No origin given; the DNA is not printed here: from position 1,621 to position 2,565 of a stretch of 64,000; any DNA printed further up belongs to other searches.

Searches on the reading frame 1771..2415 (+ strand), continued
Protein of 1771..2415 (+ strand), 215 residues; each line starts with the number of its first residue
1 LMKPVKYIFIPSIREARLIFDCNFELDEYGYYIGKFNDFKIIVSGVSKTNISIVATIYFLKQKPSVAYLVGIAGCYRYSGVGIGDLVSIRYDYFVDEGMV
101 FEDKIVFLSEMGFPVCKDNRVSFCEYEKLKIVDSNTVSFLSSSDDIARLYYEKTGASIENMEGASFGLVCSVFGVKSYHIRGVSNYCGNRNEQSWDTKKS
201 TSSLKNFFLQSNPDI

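Call 50: search_protein_families(library=ncbifam, alignment_id=A4, max_evalue=6e-36)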
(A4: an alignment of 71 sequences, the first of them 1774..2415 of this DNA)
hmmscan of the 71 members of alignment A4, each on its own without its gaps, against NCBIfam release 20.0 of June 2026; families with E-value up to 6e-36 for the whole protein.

A. member 1, window:1774-2415:+ (214 aa): 0 families

B. families by the number of members that match (of 71 scanned): 1 family
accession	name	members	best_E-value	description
TIGR03664.1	fut_nucase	63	6.1e-58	futalosine hydrolase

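Call 53: find_related_loci(query=A3, collection=metagenome_contigs, flank=5000)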
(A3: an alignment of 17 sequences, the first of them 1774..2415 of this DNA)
Query A3 (214 aa) in metagenome_contigs; peptide patterns used: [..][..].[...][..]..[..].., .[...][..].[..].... (x = any residue, [..] = any of these).
600 stretches matched a pattern (row limit reached: there are more); 539 encode a relative of the query (tblastn E <= 1e-3); the best 80 are kept; 80 distinct loci.
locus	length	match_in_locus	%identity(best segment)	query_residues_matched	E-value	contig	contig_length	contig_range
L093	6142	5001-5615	46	7-211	2e-61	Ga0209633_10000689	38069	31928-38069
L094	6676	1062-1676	47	7-211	2e-60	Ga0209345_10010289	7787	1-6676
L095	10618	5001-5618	45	5-206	3e-52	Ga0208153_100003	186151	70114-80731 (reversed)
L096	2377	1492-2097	44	8-207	3e-52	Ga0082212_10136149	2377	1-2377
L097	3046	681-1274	44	7-204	2e-50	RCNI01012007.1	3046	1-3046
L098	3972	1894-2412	49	27-199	7e-49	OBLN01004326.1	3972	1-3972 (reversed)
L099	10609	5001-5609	44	7-206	2e-47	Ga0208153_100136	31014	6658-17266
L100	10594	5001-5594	41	7-204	1e-47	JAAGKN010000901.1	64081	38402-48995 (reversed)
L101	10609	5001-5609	42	7-206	1e-47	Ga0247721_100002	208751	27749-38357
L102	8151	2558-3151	39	7-204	1e-43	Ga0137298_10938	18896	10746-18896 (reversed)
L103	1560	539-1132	38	8-205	4e-39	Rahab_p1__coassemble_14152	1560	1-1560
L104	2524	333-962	27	7-208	8e-24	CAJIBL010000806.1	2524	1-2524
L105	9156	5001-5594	28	25-214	2e-23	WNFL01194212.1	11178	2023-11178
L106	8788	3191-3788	35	4-198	3e-23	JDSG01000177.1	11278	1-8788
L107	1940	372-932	28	35-205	1e-22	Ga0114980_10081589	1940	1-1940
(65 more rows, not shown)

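Call 63: search_protein_families(library=padloc, proteins=[window:1774-2415:+], max_evalue=0.01)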
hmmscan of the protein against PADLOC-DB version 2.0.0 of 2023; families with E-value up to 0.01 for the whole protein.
window:1774-2415:+ (214 aa): 0 families

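Call 64: search_protein_families(library=pfam, proteins=[L093:3467-4993:+], max_evalue=0.001)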
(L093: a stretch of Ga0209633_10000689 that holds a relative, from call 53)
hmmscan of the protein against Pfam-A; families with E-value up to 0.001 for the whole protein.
L093:3467-4993:+ (508 aa): 1 family
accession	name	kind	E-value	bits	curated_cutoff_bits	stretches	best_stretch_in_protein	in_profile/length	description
PF13231.12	PMT_2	-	2.9e-12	47.5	26.1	1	65-213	1-147/160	Dolichyl-phosphate-mannose-protein mannosyltransferase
